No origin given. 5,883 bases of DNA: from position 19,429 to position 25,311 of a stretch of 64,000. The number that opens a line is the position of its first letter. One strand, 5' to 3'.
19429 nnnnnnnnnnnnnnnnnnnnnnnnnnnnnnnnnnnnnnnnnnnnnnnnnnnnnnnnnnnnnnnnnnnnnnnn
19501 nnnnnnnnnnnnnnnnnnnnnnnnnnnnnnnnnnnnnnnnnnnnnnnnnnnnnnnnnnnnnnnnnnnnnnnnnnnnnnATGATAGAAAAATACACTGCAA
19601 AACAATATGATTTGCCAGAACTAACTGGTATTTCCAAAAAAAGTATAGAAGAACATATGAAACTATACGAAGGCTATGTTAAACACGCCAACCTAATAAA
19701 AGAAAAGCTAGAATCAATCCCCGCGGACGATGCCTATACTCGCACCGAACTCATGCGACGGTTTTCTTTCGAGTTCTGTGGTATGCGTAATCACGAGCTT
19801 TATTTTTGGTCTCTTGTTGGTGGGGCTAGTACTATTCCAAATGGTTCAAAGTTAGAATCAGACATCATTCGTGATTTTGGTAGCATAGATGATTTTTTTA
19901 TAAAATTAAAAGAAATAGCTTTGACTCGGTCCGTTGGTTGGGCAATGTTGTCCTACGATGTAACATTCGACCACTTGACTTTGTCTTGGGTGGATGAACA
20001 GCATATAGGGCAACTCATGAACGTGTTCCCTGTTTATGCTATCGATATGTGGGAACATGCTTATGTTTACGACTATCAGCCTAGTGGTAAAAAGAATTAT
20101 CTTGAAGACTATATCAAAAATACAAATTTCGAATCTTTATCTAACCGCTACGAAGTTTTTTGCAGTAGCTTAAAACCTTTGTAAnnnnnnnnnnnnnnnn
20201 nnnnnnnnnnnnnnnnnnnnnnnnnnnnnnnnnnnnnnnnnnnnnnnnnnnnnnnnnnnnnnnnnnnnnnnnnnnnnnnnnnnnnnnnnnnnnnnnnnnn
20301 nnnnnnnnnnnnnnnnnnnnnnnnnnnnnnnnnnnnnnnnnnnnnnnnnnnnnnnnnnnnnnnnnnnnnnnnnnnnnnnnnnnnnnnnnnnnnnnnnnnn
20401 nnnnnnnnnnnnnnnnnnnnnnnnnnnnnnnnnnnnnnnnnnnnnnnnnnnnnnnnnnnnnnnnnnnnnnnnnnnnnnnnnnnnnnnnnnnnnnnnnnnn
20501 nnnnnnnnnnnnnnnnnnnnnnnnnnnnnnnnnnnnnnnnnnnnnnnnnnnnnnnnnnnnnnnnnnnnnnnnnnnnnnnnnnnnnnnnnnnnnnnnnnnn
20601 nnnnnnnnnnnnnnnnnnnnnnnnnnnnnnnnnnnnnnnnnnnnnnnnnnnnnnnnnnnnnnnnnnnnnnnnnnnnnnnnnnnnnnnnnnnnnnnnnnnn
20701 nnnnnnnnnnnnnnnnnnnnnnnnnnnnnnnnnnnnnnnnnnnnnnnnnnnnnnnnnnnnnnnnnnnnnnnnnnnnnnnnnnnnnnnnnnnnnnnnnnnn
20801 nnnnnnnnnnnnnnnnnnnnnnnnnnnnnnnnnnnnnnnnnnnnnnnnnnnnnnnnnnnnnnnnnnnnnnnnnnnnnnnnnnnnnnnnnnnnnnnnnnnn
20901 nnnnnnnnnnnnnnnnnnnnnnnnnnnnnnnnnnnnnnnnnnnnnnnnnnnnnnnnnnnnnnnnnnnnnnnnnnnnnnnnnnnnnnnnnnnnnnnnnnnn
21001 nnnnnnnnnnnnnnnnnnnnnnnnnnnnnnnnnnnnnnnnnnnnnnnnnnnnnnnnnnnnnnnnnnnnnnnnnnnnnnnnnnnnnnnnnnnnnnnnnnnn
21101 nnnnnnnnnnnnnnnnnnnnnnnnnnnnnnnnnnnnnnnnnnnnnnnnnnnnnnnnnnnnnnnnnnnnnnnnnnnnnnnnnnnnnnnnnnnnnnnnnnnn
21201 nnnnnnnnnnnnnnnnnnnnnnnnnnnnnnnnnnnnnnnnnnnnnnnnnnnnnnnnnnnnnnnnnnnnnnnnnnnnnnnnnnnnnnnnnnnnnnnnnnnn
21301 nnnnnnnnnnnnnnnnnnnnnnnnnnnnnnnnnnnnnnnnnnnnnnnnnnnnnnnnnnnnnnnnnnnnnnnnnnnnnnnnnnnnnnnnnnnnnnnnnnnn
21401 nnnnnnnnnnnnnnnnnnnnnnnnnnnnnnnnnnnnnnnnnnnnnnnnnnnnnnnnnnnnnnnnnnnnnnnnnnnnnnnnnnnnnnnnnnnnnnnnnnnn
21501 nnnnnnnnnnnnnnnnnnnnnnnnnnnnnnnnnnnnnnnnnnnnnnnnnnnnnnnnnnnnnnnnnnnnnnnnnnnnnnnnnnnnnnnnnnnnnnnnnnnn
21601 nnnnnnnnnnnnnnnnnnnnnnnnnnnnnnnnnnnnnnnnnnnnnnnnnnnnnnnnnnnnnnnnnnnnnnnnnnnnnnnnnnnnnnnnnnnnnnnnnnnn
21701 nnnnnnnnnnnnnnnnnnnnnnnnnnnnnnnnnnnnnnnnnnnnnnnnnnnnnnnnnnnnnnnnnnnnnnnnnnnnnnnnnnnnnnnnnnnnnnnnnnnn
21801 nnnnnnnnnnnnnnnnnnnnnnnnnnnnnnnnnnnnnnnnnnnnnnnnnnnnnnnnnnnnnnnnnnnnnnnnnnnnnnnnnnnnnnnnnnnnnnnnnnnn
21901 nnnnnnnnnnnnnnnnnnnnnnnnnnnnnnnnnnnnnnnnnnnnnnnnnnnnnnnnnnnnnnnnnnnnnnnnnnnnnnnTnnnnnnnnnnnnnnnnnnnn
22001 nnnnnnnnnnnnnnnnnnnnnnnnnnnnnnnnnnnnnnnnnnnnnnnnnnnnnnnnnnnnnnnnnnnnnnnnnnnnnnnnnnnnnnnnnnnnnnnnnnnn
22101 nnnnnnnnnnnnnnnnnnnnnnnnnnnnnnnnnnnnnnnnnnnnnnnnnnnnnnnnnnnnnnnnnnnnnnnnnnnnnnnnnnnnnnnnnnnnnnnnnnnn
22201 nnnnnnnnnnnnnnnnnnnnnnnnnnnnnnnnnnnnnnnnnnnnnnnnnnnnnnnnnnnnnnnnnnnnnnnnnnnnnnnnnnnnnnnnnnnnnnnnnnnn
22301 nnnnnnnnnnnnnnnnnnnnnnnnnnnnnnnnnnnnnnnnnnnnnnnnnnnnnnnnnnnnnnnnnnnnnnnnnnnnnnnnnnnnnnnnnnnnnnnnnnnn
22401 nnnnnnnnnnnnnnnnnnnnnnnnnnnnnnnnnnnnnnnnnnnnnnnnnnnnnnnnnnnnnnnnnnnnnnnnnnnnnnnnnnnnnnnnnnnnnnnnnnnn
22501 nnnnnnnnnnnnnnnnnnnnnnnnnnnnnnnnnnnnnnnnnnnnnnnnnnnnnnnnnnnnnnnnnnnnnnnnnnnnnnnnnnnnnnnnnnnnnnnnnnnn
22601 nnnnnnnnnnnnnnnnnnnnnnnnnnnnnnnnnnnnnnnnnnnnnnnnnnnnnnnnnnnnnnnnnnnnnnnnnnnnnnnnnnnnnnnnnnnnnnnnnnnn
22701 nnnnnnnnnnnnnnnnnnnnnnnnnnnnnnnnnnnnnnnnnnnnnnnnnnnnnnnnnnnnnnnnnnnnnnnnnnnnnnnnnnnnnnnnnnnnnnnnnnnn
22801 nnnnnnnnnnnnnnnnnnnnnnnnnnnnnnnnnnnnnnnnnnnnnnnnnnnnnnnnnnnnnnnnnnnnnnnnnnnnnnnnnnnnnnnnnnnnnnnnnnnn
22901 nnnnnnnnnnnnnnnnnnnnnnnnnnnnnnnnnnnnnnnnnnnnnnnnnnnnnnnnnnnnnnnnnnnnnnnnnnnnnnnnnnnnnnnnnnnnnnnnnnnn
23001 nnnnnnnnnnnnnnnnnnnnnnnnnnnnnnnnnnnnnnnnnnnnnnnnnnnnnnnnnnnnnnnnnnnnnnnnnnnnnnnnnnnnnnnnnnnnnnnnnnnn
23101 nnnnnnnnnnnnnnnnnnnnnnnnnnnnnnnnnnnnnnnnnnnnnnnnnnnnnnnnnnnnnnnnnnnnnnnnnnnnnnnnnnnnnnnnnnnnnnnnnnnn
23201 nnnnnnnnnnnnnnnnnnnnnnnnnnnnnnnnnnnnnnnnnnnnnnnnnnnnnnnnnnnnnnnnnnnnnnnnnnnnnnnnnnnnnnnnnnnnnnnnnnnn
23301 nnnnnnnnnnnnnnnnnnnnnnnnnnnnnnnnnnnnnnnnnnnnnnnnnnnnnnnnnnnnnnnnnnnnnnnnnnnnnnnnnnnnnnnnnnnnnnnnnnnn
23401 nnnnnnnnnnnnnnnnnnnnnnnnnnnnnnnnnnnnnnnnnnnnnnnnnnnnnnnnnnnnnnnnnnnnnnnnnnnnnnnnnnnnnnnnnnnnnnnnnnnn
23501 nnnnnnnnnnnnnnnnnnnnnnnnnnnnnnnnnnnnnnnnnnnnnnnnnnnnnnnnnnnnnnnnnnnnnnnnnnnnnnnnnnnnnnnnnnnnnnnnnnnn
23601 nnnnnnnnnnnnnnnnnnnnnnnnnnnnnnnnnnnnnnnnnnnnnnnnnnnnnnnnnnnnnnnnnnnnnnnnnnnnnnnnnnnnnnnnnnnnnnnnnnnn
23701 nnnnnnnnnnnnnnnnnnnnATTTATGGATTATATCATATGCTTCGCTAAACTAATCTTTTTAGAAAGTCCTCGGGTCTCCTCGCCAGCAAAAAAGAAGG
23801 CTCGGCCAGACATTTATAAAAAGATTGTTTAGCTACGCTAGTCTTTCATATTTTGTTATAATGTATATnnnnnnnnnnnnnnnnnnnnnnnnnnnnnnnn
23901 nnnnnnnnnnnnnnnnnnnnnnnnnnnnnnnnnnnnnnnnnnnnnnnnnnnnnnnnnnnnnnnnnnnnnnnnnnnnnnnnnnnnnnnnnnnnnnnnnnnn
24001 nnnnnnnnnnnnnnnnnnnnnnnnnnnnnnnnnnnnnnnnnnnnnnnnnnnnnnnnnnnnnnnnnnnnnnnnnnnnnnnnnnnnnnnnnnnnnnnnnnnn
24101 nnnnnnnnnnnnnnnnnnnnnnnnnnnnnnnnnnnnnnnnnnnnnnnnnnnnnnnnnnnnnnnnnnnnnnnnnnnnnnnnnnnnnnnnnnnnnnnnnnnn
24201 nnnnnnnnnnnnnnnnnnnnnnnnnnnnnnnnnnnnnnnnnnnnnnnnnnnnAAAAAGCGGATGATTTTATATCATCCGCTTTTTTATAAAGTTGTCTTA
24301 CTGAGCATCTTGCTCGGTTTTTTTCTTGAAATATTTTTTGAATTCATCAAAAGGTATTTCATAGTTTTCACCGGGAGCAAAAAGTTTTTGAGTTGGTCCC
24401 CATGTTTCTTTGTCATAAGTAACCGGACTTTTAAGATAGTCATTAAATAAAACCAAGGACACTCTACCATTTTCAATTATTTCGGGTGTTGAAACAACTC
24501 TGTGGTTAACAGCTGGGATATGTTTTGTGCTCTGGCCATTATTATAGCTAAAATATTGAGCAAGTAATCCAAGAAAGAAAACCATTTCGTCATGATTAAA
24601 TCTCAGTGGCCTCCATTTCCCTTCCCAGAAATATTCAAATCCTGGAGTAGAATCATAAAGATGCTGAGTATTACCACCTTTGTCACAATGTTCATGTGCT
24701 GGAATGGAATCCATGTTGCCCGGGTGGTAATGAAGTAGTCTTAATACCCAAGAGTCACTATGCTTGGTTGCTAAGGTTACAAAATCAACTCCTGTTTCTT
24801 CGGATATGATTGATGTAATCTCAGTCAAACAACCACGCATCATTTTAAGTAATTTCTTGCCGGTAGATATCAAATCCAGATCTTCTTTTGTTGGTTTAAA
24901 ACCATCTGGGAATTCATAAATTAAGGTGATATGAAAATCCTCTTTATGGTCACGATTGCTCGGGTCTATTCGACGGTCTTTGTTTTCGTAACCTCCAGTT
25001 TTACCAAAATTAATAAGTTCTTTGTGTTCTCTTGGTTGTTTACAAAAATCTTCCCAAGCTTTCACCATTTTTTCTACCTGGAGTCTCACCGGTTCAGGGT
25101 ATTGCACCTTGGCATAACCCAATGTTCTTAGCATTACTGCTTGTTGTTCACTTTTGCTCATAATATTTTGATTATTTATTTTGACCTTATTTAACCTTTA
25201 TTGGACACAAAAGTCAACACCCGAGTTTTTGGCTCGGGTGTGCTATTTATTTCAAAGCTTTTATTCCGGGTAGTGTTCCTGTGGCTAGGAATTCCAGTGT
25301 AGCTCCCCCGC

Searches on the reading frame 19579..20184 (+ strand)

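Call 45: search_protein_families(library=pfam, proteins=[window:19579-20184:+])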
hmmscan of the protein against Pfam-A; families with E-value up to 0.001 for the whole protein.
window:19579-20184:+ (201 aa): 2 families
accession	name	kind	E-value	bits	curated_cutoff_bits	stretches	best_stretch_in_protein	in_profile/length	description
PF02777.23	Sod_Fe_C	-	8.1e-18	64.8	20.9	1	90-189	3-101/102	Iron/manganese superoxide dismutases, C-terminal domain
PF00081.27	Sod_Fe_N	-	0.00043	21.1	27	1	18-79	18-81/82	Iron/manganese superoxide dismutases, alpha-hairpin domain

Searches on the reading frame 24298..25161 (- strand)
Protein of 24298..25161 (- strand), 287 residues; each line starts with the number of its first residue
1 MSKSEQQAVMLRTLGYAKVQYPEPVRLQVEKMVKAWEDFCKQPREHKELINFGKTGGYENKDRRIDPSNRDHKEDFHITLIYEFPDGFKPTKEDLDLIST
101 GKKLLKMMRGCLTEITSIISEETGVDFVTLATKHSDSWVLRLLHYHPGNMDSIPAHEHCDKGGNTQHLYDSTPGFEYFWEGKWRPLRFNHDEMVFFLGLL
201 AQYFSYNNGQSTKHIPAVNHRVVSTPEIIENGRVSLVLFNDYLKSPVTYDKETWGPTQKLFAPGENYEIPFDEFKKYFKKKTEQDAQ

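Call 46: search_protein_families(library=pfam, proteins=[window:24298-25161:-])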
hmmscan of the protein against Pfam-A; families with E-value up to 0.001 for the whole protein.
window:24298-25161:- (287 aa): 1 family
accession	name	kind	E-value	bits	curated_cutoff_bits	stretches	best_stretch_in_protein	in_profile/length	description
PF03171.26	2OG-FeII_Oxy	-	5.3e-05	23.9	23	1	142-239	7-98/101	2OG-Fe(II) oxygenase superfamily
